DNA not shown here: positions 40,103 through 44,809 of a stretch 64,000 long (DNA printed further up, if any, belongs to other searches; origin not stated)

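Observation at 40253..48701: Complete type V-B CRISPR-Cas locus (cas12b, cas4-cas1 fusion, cas2, 24-repeat array) immediately downstream of the methylation-associated defence operon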

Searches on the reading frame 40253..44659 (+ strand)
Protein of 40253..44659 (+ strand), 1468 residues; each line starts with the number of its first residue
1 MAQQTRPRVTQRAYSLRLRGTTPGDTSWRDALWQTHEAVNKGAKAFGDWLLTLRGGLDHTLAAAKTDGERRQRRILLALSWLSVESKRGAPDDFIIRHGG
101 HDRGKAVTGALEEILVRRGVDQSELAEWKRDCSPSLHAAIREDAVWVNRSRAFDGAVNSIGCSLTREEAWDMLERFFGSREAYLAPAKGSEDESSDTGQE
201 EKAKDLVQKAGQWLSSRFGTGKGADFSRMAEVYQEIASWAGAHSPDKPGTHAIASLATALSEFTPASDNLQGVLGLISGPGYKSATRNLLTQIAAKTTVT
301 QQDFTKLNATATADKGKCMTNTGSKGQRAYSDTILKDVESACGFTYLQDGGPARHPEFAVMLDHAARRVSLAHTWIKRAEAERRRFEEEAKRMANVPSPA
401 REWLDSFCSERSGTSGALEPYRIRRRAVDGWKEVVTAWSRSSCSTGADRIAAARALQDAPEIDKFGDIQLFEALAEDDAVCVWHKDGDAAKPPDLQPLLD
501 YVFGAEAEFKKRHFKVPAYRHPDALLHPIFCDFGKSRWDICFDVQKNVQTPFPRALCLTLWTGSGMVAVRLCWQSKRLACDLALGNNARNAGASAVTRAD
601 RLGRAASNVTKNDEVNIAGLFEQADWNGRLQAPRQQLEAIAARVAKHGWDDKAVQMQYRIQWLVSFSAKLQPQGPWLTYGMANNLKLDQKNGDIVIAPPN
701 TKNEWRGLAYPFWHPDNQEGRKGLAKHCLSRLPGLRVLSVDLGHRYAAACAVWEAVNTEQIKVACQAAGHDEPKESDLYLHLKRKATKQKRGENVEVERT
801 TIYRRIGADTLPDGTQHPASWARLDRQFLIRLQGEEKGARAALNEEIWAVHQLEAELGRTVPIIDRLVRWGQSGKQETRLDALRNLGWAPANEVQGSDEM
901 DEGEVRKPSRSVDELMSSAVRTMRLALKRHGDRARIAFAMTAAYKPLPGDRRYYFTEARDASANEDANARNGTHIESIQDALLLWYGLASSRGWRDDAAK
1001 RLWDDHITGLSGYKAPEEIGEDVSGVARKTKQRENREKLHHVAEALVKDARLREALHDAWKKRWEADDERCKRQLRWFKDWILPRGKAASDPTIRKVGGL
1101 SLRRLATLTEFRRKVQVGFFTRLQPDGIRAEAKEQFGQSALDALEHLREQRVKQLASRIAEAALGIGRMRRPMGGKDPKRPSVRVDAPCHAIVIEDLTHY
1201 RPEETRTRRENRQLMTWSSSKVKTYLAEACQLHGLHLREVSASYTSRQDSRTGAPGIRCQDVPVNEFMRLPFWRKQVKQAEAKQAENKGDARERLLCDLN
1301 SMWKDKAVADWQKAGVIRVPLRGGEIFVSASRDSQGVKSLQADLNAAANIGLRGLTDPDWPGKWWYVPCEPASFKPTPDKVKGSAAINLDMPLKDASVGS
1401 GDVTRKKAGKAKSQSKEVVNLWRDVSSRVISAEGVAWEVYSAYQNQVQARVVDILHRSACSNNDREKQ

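Call 4: search_protein_families(library=pfam, proteins=[window:40253-44659:+], max_evalue=0.01)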
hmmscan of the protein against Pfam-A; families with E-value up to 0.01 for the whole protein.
window:40253-44659:+ (1468 aa): 2 families
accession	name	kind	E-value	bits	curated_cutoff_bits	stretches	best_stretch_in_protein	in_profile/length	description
PF22126.3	C2c1_RuvC-like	-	8.6e-30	104.3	27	1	1149-1351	2-174/179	C2c1 CRISPR-Cas endonuclease, RuvC-like domain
PF07282.18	Cas12f1-like_TNB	-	0.0058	17.2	26.3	0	1221-1253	3-35/60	Cas12f1-like, TNB domain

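Call 5: search_protein_families(library=ncbifam, proteins=[window:40253-44659:+], max_evalue=0.01)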
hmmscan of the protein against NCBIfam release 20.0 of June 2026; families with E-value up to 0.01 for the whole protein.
window:40253-44659:+ (1468 aa): 3 families
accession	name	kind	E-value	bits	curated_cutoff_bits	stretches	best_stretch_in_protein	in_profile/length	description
NF033949.1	Cas12b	equivalog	0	1178.5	150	1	32-1456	1-1251/1253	type V CRISPR-associated protein Cas12b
TIGR01766.2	TIGR01766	domain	4e-07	30.4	32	1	1190-1246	25-82/82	IS200/IS605 family accessory protein TnpB-related protein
NF040570.1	guided_TnpB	subfamily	2.6e-05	23.6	100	1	1190-1254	286-354/389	RNA-guided endonuclease TnpB family protein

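Call 7: search_protein_families(library=padloc, proteins=[window:40253-44659:+], max_evalue=0.001)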
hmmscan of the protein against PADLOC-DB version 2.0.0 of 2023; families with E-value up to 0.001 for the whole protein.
window:40253-44659:+ (1468 aa): 5 families
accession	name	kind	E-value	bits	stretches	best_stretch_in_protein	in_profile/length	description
PDLC01657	Cas12b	-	2.5e-291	967.6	1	9-1459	1-1004/1009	Cas12b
PDLC01245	Cas12b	-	9.5e-259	859.8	1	9-1465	1-1122/1130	C2c1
PDLC01246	Cas12b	-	1.2e-205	683.7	3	1027-1458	624-993/1000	CAS-V-B; effector__SPE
PDLC01706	Cas12i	-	1.7e-08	31.1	1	1096-1268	694-848/949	Cas12i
PDLC01705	Cas12i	-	4.1e-07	26.5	1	1096-1290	686-860/944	CAS-V-I; effector__SPE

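Call 11: search_solved_structures(query=window:40253-44659:+, show_alignments=2)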
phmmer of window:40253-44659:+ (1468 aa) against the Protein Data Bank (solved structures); distinct sequences matched with E-value up to 0.001: 5.
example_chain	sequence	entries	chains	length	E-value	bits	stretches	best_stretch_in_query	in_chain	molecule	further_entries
9kln_A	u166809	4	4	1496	0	1765.1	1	10-1458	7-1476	C2c1 CRISPR-Cas endonuclease RuvC-like domain-containing protein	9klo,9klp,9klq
5wqe_A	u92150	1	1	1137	3.7e-25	90.8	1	1047-1265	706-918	CRISPR-associated endonuclease C2c1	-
5u34_A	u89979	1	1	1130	1.9e-24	88.4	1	1047-1265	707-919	CRISPR-associated endonuclease C2c1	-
5wti_Z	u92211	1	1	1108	3.5e-24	87.5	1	1087-1353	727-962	CRISPR-associated protein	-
5u30_A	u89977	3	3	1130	9.4e-23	82.8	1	1047-1265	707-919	CRISPR-associated endonuclease C2c1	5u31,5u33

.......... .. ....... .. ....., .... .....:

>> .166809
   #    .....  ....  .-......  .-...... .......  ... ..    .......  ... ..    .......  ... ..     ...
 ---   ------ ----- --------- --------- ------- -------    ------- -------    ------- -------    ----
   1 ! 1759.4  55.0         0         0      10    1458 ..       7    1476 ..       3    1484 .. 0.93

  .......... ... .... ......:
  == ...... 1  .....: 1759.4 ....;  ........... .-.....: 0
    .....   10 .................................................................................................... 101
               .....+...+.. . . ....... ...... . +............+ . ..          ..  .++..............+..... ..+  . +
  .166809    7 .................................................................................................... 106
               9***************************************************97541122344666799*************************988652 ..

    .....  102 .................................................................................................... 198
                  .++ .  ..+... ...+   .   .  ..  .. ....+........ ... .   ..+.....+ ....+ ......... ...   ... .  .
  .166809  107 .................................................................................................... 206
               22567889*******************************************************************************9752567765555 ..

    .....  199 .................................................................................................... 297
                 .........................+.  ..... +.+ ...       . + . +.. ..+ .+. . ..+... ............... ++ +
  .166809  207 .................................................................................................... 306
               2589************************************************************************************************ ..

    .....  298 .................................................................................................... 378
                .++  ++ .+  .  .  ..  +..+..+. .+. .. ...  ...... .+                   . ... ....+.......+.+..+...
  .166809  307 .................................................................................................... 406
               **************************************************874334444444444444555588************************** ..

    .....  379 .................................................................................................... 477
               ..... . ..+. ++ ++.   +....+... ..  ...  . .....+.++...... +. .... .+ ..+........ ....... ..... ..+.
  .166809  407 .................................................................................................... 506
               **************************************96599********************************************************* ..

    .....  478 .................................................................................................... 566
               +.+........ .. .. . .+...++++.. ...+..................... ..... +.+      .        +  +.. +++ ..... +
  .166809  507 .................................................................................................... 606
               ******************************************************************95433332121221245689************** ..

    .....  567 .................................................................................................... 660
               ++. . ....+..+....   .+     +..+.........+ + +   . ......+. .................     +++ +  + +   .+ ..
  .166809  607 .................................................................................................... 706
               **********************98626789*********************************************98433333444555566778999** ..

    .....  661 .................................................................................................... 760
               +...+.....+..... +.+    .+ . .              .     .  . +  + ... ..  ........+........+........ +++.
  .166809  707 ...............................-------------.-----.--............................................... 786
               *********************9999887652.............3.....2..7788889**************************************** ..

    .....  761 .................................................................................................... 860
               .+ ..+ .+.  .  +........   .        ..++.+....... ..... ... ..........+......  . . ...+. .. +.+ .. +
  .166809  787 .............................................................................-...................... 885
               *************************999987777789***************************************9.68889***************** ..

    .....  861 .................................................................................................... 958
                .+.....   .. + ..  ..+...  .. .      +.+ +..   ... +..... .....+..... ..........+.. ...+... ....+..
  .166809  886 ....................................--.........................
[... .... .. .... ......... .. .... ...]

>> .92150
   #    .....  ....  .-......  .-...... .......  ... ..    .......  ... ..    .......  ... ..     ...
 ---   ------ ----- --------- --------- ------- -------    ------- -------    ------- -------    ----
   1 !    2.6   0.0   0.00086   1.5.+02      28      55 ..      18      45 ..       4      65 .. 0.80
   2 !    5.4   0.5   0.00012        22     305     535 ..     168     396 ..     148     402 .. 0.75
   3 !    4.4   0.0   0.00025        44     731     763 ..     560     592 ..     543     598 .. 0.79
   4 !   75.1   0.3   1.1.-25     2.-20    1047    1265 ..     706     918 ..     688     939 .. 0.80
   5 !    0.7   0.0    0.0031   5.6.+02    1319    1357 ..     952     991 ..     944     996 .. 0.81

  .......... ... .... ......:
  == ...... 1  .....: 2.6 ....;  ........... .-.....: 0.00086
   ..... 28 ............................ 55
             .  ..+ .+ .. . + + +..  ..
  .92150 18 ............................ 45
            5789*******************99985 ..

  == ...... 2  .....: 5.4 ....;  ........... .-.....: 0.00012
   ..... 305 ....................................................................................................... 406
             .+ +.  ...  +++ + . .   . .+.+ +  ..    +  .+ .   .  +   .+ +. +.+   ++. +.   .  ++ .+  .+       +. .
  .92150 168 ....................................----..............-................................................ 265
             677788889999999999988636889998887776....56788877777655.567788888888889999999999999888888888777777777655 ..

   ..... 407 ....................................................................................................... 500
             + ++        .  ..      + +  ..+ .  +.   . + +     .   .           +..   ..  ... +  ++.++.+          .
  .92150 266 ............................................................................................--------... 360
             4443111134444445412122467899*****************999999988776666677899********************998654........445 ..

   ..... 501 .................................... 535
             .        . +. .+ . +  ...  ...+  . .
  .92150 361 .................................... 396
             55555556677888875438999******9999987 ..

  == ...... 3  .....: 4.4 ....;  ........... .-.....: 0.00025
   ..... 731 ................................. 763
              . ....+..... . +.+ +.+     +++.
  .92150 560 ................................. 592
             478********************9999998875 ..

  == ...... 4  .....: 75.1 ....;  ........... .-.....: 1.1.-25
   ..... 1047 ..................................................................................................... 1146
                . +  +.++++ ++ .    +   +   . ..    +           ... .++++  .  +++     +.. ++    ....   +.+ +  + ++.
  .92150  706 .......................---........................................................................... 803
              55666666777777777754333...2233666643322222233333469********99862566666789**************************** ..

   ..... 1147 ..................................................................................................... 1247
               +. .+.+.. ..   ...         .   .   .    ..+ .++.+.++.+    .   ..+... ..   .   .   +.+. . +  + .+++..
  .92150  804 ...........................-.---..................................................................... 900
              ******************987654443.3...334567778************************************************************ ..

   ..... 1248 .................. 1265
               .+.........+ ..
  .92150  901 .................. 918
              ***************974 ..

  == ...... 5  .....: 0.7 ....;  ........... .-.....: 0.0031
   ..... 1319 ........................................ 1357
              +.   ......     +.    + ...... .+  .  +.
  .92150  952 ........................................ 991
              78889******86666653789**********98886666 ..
